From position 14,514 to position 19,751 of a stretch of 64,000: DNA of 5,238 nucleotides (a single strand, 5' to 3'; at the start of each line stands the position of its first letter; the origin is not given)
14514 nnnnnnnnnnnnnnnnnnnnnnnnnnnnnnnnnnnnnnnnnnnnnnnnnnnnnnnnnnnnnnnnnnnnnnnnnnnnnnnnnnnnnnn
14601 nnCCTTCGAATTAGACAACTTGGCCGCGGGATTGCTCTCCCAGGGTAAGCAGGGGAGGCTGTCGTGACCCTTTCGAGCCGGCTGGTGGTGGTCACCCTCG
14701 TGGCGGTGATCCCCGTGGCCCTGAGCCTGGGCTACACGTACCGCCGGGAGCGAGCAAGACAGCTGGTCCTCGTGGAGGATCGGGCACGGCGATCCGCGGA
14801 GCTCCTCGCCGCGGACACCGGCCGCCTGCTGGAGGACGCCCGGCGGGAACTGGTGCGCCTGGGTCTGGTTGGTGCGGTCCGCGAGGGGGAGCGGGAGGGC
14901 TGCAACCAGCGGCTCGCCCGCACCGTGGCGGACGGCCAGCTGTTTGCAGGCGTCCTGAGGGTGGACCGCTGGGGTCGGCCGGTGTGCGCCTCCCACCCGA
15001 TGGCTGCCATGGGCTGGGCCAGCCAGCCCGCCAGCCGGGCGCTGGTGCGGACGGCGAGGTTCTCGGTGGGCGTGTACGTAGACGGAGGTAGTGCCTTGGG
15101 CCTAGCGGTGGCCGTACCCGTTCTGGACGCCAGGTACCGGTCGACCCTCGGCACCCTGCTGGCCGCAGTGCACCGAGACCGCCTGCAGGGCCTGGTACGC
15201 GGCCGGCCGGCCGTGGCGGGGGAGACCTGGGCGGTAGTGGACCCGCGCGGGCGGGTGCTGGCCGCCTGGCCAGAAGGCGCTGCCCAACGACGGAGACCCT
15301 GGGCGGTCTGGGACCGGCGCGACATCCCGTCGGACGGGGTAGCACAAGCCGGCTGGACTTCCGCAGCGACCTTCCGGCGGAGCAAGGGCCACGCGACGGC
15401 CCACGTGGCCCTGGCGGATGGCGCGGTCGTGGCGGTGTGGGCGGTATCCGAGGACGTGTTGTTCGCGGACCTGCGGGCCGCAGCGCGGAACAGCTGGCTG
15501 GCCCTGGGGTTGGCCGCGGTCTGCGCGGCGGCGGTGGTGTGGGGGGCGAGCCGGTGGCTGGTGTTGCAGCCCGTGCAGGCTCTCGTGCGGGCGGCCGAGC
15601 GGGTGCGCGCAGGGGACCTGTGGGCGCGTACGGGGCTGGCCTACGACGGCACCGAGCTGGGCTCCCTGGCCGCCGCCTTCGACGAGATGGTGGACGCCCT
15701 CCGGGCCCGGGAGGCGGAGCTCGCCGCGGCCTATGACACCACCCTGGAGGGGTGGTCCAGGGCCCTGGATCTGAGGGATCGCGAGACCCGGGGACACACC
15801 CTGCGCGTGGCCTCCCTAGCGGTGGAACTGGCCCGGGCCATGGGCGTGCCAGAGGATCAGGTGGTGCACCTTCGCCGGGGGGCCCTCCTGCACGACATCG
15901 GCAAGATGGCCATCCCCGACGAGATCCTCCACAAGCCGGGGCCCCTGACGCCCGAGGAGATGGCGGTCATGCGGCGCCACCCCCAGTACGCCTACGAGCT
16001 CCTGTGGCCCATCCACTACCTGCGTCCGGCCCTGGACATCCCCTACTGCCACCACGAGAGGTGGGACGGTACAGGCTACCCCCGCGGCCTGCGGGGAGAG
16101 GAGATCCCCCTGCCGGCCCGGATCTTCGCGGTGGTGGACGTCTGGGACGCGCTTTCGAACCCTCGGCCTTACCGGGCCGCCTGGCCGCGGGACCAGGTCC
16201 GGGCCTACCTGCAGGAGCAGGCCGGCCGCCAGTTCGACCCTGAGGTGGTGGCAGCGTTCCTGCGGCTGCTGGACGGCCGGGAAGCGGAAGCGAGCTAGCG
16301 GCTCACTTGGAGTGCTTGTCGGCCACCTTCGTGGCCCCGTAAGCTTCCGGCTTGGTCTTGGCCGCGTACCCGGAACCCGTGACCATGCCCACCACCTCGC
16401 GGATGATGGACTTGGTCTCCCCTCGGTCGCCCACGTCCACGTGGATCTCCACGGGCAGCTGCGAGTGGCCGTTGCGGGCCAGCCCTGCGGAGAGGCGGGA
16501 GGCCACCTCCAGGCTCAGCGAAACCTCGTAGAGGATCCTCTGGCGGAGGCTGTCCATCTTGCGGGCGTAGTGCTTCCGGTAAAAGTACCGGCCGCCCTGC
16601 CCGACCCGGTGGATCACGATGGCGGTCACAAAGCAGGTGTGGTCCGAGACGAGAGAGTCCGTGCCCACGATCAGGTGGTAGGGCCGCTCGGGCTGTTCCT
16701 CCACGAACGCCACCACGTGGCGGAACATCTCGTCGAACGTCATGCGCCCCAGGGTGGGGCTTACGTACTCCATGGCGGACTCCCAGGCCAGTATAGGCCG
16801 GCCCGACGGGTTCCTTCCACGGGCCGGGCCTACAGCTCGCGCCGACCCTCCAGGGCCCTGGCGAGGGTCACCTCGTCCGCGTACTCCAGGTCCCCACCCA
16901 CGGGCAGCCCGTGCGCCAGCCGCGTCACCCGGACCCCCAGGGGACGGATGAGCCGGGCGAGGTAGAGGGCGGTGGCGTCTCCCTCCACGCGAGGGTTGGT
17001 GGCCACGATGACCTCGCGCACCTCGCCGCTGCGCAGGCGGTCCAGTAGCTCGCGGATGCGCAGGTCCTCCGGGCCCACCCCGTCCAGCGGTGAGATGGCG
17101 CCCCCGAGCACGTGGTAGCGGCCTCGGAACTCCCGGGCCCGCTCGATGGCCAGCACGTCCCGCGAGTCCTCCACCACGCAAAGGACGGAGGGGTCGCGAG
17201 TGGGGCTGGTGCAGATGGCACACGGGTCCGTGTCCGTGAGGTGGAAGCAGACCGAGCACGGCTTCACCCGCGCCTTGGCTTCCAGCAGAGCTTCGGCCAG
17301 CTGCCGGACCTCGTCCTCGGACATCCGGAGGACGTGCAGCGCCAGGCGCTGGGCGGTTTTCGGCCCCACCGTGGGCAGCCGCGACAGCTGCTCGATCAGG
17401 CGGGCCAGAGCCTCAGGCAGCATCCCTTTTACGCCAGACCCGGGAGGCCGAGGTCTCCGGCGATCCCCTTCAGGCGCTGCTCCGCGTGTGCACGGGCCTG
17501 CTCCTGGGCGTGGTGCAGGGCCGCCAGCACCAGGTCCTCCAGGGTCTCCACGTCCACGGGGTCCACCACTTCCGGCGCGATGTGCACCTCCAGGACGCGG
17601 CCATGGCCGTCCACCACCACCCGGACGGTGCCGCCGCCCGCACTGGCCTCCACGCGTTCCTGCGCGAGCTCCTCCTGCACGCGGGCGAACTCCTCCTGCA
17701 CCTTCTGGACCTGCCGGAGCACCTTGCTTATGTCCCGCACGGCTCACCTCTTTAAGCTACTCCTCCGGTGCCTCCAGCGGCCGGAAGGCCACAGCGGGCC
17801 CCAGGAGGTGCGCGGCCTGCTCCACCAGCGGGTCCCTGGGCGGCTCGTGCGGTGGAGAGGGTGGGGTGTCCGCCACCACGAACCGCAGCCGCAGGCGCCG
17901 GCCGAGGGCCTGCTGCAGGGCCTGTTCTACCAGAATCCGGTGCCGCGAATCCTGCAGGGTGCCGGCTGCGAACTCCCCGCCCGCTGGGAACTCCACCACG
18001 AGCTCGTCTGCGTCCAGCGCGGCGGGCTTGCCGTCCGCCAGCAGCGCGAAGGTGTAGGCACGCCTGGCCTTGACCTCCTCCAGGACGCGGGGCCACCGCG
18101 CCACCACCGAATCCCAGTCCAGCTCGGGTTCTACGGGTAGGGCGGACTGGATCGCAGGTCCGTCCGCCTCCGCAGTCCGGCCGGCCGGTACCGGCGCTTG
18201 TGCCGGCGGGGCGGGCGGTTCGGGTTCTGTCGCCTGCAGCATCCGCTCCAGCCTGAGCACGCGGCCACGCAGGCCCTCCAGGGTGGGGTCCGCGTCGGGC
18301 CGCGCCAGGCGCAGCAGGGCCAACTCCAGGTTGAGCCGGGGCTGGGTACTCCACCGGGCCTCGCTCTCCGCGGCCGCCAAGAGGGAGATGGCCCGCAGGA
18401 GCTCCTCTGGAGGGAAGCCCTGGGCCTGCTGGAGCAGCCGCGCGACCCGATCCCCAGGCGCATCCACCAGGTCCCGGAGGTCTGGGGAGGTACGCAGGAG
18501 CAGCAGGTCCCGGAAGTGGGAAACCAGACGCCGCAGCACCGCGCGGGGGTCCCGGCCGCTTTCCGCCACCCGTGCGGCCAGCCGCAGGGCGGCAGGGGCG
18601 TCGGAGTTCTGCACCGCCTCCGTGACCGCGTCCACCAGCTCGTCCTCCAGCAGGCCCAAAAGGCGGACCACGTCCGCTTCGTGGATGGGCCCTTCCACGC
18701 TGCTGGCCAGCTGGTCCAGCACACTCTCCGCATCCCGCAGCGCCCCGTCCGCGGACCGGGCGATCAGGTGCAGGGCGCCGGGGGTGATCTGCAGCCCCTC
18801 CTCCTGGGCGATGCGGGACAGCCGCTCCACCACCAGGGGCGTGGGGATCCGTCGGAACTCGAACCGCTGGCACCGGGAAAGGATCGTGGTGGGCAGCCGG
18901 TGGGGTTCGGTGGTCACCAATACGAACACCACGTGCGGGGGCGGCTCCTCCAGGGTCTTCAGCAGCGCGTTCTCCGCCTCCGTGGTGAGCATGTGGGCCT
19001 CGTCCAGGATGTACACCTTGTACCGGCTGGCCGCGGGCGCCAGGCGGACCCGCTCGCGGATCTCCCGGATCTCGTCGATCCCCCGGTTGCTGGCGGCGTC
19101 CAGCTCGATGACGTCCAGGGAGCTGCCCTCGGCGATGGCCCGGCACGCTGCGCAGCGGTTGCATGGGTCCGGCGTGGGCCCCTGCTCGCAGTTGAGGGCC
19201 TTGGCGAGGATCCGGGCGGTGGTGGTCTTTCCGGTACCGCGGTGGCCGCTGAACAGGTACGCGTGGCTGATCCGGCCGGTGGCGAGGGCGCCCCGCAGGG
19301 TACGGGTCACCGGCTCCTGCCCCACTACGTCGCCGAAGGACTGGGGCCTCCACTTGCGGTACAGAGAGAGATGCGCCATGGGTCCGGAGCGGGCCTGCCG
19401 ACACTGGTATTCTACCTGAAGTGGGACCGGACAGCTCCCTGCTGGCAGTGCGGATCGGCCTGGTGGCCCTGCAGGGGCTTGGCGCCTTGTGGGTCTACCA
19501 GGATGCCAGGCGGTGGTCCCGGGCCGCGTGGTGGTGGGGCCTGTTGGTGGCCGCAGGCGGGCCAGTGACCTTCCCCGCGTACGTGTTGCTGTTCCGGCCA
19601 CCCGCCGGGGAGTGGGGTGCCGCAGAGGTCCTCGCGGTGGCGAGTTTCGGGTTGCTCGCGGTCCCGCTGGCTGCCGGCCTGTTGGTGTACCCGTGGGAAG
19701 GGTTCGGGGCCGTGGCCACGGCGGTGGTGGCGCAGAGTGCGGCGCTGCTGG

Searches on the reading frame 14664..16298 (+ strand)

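Call 87: search_protein_families(library=pfam, proteins=[window:14664-16298:+], max_evalue=0.00001)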
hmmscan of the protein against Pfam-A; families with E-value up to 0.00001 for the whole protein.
window:14664-16298:+ (544 aa): 3 families
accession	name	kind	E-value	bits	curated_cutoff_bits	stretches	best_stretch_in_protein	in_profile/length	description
PF13487.12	HD_5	-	1.8e-40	138.9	27.2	1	366-528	5-170/170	HD domain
PF01966.28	HD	-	4.9e-20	72.4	22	1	377-496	3-115/116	HD domain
PF00672.30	HAMP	-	1.9e-09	38.1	25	1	298-348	4-53/53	HAMP domain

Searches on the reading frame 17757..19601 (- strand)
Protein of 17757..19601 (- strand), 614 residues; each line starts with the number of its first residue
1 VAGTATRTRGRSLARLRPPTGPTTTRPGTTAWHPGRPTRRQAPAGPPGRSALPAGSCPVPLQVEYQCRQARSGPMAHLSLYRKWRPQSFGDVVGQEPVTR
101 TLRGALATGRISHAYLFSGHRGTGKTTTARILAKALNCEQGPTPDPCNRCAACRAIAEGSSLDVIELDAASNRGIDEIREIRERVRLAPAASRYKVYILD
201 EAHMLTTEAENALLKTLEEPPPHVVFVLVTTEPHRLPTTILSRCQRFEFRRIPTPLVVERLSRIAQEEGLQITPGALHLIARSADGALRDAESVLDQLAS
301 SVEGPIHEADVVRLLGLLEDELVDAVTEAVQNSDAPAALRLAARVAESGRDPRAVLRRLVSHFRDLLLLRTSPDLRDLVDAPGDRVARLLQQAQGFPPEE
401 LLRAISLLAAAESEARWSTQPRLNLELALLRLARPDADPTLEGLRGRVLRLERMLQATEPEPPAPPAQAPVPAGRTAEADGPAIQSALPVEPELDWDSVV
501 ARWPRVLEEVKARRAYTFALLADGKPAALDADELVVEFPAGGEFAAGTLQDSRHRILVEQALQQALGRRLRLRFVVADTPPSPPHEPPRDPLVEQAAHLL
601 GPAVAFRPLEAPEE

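Call 87: search_protein_families(library=pfam, proteins=[window:17757-19601:-], max_evalue=0.00001)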
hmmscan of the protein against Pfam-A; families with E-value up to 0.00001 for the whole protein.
window:17757-19601:- (614 aa): 6 families
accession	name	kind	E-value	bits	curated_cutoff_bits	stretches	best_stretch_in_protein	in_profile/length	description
PF13177.12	DNA_pol3_delta2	-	2.6e-47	161.2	27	1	95-251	2-159/161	DNA polymerase III, delta subunit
PF12169.13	DNA_pol3_gamma3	-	1.4e-17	64.2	24.4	1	307-434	2-129/143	DNA polymerase III subunits gamma and tau domain III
PF00004.35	AAA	-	5.3e-13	50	21.2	1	116-248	2-127/131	ATPase family associated with various cellular activities (AAA)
PF20964.2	DnaX_C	-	9.6e-11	42.1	26.2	1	492-577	5-88/113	DNA polymerase III subunit tau, C-terminal domain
PF22608.2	DNAX_ATPase_lid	-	9.6e-10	38.5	27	1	257-297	2-42/49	DNA polymerase III clamp loader subunit, ATPase lid domain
PF13401.12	AAA_22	-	1.9e-06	28.7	27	0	116-230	9-122/130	AAA domain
